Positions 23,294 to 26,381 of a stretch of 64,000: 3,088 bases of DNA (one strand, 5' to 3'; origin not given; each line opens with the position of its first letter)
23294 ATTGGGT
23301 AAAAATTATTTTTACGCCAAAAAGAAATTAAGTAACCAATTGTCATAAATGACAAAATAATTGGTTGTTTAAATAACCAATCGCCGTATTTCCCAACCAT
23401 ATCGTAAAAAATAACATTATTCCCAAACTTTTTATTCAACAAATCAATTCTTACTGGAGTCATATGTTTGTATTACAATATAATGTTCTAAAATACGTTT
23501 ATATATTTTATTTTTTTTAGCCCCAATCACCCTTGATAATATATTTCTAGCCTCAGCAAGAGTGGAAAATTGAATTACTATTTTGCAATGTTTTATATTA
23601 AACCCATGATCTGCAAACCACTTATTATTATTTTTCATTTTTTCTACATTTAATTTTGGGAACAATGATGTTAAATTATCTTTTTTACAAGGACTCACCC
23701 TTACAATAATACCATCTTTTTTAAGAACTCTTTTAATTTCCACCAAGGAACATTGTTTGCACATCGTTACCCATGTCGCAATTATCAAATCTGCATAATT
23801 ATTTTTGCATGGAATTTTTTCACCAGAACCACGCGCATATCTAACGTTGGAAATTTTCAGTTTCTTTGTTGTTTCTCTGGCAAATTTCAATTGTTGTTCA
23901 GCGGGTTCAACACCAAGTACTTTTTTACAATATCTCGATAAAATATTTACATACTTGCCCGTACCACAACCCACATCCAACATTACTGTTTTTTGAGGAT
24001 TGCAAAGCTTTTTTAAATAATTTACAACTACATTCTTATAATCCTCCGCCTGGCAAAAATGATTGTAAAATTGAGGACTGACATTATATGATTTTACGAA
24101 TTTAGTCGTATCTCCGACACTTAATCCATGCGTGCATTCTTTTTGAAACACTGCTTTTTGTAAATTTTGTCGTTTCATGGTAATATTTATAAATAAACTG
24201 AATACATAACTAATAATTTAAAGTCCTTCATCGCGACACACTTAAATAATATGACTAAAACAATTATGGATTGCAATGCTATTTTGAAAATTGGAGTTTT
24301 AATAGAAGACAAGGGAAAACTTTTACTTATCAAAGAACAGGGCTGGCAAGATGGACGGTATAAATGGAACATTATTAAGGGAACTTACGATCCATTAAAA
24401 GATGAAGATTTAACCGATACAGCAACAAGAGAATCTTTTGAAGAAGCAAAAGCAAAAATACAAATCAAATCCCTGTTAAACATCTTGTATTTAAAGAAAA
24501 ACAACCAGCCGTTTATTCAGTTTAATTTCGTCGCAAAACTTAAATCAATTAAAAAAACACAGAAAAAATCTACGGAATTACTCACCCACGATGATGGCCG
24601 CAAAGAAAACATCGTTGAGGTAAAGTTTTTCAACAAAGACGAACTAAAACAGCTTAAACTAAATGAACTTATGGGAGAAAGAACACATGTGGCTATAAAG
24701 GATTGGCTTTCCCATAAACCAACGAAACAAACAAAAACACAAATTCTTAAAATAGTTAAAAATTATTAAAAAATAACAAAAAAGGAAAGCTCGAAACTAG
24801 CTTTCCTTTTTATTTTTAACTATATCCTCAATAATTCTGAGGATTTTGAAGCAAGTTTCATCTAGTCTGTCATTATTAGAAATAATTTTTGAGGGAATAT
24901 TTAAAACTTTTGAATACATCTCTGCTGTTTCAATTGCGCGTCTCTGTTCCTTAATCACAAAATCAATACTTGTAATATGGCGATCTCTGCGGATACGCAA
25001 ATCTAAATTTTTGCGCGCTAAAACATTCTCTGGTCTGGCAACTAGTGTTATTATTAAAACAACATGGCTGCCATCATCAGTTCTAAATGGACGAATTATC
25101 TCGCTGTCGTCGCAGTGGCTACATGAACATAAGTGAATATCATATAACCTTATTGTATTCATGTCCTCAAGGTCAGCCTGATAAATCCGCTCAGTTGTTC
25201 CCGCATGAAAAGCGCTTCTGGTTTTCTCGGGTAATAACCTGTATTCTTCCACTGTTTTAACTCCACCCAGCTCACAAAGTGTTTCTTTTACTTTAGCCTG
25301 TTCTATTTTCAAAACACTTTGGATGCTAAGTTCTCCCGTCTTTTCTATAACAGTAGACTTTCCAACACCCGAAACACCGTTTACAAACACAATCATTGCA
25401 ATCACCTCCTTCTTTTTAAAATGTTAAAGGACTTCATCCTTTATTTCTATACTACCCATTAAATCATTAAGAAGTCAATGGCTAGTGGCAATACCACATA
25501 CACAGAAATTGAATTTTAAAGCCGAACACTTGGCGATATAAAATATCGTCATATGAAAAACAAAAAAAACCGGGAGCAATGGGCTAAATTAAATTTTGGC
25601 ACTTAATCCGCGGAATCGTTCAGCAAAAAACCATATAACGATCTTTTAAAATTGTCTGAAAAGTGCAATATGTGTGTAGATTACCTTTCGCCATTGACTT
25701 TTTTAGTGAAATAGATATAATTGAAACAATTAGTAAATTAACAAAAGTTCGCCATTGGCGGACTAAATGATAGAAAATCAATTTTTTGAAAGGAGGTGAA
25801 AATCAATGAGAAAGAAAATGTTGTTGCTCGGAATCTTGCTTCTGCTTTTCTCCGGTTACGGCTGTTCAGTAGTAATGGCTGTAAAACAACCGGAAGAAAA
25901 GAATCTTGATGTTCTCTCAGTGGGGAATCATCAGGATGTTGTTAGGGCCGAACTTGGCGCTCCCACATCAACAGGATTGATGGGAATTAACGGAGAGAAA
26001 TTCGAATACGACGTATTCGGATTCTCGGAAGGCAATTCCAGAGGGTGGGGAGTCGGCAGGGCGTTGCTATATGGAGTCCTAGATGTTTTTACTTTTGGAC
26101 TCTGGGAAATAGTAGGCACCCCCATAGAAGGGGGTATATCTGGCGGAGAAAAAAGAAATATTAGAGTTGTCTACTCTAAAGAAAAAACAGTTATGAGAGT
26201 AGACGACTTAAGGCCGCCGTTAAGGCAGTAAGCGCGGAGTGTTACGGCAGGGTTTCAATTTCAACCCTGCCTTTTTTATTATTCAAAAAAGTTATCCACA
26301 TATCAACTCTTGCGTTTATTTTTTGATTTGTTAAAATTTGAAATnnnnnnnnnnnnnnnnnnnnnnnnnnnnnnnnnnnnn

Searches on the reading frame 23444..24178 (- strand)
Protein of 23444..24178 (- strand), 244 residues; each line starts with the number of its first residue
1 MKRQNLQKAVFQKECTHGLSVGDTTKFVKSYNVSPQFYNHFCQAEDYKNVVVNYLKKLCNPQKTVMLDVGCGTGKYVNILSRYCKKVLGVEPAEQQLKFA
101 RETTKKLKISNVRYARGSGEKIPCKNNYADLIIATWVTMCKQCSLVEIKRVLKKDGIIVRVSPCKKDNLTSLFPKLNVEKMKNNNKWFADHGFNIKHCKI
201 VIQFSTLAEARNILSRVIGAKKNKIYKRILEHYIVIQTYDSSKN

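Call 26: search_protein_families(library=pfam, proteins=[window:23444-24178:-], max_evalue=0.001)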
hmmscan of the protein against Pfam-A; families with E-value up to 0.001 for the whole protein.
window:23444-24178:- (244 aa): 12 families
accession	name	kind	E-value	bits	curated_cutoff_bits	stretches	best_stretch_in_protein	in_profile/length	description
PF08241.18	Methyltransf_11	-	1.4e-17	64.6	21.2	1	67-159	1-94/95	Methyltransferase domain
PF13847.12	Methyltransf_31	-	3.5e-17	62.9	27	1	63-186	4-127/145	Methyltransferase domain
PF13649.12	Methyltransf_25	-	3.5e-15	56.9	27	1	67-156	2-97/97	Methyltransferase domain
PF08242.18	Methyltransf_12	-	9.9e-08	33.1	30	1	67-157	1-97/98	Methyltransferase domain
PF01209.24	Ubie_methyltran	-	1.3e-07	31.6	20.1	1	58-161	43-152/233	ubiE/COQ5 methyltransferase family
PF13489.12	Methyltransf_23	-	6.1e-06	26.5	27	1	57-177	19-124/164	Methyltransferase domain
PF01135.25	PCMT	-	9.3e-06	26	20.3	1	31-121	43-135/210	Protein-L-isoaspartate(D-aspartate) O-methyltransferase (PCMT)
PF05958.17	tRNA_U5-meth_tr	-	3.3e-05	23.5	23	1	37-122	175-261/357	tRNA (Uracil-5-)-methyltransferase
PF13679.12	Methyltransf_32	-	0.00012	22.5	27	1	43-168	5-139/143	Methyltransferase domain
PF08003.17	Methyltransf_9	-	0.00014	21.4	23.8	1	56-183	109-241/315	Protein of unknown function (DUF1698)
PF03848.20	TehB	-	0.00028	20.8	20.4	1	56-144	26-111/193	Tellurite resistance protein TehB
PF24675.1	NpmA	-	0.00081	19.2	60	0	54-123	15-90/214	16S rRNA (adenine(1408)-N(1))-methyltransferase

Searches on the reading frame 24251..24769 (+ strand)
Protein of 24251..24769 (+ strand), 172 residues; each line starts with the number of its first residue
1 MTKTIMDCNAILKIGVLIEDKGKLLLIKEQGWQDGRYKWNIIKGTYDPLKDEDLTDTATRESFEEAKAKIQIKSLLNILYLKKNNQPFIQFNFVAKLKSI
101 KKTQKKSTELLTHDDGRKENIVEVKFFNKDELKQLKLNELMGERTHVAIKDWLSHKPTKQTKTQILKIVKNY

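Call 26: search_protein_families(library=pfam, proteins=[window:24251-24769:+], max_evalue=0.001)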
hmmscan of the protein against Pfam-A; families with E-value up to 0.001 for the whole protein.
window:24251-24769:+ (172 aa): 1 family
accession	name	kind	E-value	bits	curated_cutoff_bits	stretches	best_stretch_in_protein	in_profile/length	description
PF00293.34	NUDIX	-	7.1e-09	36.2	21.1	1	16-139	9-125/134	NUDIX domain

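Call 43: find_encoding_contigs(protein=window:24251-24769:+, flank=4000, max_places=10)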
Protein window:24251-24769:+ (172 aa): 3 contigs read that carry it; 2 places shown.
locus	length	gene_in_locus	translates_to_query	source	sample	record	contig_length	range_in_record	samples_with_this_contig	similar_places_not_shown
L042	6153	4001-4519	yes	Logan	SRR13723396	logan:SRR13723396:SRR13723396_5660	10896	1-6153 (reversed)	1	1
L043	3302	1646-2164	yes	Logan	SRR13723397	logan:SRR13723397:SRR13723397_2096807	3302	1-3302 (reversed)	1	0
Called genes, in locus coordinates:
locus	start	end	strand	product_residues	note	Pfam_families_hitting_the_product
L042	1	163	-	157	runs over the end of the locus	PF00293:NUDIX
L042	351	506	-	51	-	-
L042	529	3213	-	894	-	-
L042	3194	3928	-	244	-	PF01135:PCMT (weak), PF01209:Ubie_methyltran, PF13489:Methyltransf_23 (weak), PF13847:Methyltransf_31, PF08241:Methyltransf_11, PF08242:Methyltransf_12, PF13649:Methyltransf_25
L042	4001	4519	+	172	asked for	PF00293:NUDIX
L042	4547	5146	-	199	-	-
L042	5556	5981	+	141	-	-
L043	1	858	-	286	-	?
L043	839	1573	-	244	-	PF01135:PCMT (weak), PF01209:Ubie_methyltran, PF13489:Methyltransf_23 (weak), PF13847:Methyltransf_31, PF08241:Methyltransf_11, PF08242:Methyltransf_12, PF13649:Methyltransf_25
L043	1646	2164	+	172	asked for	PF00293:NUDIX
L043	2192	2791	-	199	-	-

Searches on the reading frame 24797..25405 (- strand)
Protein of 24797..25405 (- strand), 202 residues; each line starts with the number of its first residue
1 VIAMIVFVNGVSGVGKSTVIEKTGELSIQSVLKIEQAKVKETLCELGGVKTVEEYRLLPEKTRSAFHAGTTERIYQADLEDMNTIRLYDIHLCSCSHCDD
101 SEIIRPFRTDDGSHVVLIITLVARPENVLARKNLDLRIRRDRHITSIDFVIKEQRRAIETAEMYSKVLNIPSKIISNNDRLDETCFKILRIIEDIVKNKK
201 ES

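Call 4: search_protein_families(library=pfam, proteins=[window:24797-25405:-], max_evalue=0.1)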
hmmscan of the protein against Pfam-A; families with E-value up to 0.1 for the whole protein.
window:24797-25405:- (202 aa): 2 families
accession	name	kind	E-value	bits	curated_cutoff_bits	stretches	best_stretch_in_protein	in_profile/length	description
PF13191.12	AAA_16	-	0.071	14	32.6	1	5-24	26-45/167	AAA ATPase domain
PF03193.22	RsgA_GTPase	-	0.073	13.3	30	0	5-34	108-137/174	RsgA GTPase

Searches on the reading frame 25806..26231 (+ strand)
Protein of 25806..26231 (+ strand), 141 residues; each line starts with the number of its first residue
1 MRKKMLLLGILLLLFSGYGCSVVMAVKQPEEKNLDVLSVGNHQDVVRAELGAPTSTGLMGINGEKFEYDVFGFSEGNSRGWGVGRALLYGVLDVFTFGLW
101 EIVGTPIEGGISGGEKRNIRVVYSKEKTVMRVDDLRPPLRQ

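Call 4: search_protein_families(library=pfam, proteins=[window:25806-26231:+], max_evalue=0.1)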
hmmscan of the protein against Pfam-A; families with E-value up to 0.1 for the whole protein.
window:25806-26231:+ (141 aa): 0 families

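Call 34: search_protein_families(library=ncbifam, proteins=[window:25806-26231:+], max_evalue=0.01)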
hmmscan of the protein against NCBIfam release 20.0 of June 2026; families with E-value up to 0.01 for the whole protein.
window:25806-26231:+ (141 aa): 0 families

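Call 38: find_encoding_contigs(protein=window:25806-26231:+, flank=4000, max_places=10)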
Protein window:25806-26231:+ (141 aa): 2 contigs read that carry it; 2 places shown.
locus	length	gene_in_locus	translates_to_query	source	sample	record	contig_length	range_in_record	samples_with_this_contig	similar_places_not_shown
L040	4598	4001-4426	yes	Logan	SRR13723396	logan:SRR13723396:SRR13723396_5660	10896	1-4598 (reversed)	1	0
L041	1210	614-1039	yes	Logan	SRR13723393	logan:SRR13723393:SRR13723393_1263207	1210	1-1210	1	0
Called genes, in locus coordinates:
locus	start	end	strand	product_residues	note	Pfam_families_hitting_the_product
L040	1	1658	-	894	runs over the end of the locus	-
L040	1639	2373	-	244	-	PF01135:PCMT (weak), PF01209:Ubie_methyltran, PF13489:Methyltransf_23 (weak), PF13847:Methyltransf_31, PF08241:Methyltransf_11, PF08242:Methyltransf_12, PF13649:Methyltransf_25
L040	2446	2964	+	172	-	PF00293:NUDIX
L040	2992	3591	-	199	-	-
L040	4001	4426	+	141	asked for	-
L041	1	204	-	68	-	?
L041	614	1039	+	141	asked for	-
